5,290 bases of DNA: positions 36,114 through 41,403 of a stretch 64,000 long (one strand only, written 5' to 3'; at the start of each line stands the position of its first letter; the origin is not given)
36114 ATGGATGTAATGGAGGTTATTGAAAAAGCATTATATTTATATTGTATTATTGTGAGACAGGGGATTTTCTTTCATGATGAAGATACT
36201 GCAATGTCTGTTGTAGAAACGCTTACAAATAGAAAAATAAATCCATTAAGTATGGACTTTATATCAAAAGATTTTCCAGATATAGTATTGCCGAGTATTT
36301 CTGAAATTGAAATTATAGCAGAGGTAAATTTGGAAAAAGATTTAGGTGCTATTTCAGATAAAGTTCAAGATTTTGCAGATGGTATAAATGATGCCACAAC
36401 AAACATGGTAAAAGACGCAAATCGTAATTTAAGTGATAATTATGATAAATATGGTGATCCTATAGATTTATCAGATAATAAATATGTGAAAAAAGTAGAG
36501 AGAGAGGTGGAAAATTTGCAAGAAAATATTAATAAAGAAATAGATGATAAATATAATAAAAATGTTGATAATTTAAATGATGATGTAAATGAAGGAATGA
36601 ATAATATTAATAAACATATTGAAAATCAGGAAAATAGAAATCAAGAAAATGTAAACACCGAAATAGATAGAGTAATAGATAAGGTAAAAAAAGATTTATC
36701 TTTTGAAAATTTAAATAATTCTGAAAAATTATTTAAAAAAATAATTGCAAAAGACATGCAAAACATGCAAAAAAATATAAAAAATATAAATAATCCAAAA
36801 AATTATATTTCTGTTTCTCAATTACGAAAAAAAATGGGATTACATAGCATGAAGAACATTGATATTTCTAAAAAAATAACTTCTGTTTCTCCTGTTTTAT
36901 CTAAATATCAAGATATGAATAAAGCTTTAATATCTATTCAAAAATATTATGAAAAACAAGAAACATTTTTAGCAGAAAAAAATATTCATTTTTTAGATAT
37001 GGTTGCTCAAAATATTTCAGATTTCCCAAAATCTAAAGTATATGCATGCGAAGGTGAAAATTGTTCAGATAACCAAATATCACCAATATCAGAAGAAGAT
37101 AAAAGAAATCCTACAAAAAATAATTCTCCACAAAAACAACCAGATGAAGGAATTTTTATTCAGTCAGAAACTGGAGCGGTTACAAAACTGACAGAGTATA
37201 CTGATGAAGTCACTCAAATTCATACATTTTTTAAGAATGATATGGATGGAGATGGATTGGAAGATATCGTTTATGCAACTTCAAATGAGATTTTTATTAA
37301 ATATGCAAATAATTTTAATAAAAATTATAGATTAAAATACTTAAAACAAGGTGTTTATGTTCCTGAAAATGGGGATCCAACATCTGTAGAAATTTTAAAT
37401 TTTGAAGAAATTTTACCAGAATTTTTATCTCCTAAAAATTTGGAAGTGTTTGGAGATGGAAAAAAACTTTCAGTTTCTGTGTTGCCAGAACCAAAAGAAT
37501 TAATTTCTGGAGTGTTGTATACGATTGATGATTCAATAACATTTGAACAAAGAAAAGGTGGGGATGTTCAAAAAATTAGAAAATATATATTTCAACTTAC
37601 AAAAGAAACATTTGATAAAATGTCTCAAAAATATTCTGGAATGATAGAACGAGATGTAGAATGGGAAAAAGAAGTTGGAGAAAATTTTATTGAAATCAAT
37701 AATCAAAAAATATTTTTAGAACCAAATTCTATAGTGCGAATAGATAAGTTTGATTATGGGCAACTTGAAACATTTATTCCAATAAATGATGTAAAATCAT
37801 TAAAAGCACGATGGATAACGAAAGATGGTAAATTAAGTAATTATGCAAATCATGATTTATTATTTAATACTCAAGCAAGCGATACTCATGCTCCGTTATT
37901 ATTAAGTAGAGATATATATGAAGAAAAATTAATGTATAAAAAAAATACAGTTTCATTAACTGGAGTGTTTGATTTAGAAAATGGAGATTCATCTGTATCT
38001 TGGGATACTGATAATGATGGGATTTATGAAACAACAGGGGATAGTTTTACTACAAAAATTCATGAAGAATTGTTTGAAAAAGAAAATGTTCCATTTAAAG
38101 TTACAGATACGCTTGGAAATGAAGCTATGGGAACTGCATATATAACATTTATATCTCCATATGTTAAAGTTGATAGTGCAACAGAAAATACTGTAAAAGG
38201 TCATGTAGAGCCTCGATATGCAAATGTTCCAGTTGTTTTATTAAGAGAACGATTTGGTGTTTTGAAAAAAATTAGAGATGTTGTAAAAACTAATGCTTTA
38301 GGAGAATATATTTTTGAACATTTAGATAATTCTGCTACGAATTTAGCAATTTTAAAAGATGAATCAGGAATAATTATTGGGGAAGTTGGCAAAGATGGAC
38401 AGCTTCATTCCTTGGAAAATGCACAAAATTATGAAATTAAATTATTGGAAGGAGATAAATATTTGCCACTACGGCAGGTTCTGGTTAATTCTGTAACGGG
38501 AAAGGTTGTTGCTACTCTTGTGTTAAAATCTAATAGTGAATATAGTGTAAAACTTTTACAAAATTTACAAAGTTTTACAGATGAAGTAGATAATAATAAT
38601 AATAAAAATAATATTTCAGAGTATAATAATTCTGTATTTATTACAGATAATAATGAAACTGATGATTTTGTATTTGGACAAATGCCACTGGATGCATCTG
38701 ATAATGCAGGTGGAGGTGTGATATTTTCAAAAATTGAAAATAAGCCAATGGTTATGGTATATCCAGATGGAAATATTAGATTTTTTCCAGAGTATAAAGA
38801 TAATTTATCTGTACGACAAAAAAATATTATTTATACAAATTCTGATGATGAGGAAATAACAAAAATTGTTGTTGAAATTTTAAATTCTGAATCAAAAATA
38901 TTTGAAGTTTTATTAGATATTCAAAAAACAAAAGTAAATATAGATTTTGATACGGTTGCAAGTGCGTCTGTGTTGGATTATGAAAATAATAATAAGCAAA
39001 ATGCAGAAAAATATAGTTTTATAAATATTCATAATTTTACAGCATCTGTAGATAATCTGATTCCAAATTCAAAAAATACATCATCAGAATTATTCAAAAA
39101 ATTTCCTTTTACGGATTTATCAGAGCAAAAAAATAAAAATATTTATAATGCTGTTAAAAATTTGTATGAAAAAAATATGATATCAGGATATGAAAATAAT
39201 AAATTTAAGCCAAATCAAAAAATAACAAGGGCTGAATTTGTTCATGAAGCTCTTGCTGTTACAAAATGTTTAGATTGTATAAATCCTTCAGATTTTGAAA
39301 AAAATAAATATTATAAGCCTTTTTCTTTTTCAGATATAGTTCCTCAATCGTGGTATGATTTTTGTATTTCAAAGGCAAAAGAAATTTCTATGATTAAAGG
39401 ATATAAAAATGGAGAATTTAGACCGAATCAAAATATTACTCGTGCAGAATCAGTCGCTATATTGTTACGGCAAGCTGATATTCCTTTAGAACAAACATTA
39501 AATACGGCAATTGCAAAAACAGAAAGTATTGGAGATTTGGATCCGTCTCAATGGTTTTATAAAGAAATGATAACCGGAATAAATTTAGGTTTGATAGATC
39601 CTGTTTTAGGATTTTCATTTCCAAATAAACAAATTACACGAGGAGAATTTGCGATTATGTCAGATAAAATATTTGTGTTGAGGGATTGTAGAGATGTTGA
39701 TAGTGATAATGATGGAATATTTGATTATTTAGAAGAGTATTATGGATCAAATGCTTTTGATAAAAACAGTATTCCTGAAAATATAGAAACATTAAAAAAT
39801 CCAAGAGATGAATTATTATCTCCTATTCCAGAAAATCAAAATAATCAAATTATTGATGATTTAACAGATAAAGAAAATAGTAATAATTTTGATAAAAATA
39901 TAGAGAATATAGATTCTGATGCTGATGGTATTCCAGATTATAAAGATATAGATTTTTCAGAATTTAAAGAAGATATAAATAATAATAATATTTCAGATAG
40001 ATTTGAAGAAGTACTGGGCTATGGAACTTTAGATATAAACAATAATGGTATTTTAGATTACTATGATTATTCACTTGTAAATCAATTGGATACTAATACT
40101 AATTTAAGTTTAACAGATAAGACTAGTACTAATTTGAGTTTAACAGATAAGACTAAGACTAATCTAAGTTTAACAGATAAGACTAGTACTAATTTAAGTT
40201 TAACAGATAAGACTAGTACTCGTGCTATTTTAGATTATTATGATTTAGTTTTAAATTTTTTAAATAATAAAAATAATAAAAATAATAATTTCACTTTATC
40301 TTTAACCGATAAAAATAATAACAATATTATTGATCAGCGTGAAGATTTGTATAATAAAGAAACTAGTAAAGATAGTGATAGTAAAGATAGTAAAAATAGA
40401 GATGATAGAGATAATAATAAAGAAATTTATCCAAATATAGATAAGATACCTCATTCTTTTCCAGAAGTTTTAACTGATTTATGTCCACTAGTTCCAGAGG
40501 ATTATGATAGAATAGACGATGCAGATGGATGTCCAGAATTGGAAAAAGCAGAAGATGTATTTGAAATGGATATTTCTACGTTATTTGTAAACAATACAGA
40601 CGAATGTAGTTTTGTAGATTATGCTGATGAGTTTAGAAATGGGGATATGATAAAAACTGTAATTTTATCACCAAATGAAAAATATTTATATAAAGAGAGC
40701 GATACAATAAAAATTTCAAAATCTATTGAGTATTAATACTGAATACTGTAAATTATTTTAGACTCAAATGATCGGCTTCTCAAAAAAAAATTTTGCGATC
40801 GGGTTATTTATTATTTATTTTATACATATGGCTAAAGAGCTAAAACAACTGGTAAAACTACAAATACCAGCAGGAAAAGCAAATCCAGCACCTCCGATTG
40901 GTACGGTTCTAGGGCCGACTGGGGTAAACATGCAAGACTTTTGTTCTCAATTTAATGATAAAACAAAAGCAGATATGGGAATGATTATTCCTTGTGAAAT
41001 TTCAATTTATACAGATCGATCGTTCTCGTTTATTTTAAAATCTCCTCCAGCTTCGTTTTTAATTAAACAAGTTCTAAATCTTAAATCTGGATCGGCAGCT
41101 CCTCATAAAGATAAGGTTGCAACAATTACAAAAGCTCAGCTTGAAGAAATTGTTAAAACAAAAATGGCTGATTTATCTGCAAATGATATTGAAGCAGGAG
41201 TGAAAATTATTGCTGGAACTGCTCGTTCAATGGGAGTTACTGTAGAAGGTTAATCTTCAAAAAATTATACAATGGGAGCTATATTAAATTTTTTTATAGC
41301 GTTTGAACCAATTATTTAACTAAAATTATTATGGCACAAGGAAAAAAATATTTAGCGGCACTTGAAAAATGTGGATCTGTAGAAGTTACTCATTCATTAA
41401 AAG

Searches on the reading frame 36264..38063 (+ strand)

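Call 75: search_protein_families(library=pfam, proteins=[window:36264-38063:+], max_evalue=0.05)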
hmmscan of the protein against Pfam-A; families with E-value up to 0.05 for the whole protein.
window:36264-38063:+ (600 aa): 1 family
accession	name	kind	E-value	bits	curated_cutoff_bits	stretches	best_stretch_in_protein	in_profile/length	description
PF01442.23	Apolipoprotein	-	0.014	15.6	90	0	74-143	12-77/190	Apolipoprotein A1/A4/E domain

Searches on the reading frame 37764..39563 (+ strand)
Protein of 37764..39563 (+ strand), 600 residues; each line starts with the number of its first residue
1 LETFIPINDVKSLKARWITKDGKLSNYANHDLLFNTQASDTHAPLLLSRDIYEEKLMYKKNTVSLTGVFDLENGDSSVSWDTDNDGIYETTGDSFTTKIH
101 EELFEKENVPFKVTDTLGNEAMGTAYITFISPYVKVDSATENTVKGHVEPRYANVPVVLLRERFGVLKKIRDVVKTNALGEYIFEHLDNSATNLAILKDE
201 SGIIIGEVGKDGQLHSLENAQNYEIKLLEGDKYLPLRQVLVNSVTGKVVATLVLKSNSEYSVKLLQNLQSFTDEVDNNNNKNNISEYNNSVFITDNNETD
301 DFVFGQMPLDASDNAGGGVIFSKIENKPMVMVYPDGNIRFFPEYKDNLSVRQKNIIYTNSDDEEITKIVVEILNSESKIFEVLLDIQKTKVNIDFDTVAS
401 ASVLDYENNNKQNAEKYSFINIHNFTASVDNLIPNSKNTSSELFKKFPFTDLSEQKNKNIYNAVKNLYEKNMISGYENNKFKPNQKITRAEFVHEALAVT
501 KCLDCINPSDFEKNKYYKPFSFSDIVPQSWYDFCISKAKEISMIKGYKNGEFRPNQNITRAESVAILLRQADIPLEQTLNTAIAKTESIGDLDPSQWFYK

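Call 75: search_protein_families(library=pfam, proteins=[window:37764-39563:+], max_evalue=0.05)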
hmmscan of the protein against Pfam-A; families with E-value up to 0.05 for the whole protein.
window:37764-39563:+ (600 aa): 1 family
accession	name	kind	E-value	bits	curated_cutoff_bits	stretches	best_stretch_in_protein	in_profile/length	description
PF00395.25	SLH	-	3.7e-19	68.9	20.8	2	449-492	2-43/44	S-layer homology domain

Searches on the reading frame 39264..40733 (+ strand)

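Call 75: search_protein_families(library=pfam, proteins=[window:39264-40733:+], max_evalue=0.05)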
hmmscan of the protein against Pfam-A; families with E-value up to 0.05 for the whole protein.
window:39264-40733:+ (490 aa): 1 family
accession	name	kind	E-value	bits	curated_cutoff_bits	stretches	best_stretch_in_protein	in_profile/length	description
PF00395.25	SLH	-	6.7e-11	42.4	20.8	1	43-62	23-42/44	S-layer homology domain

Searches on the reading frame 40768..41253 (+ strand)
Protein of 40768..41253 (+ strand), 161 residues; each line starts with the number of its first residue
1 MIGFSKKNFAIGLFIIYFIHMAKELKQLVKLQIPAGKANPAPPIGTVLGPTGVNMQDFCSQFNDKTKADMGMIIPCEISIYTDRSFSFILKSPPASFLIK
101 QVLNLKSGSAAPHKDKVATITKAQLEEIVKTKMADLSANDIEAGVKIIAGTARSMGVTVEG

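Call 8: search_protein_families(library=pfam, proteins=[window:40768-41253:+], max_evalue=0.001)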
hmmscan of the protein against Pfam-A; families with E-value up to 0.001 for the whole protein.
window:40768-41253:+ (161 aa): 2 families
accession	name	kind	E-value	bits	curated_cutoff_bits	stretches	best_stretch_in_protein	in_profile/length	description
PF03946.19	Ribosomal_L11_N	-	1e-26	92.9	32.9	1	29-86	1-58/58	Ribosomal protein L11, N-terminal domain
PF00298.24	Ribosomal_L11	-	2.8e-26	92.2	21.4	1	91-159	1-69/69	Ribosomal protein L11, RNA binding domain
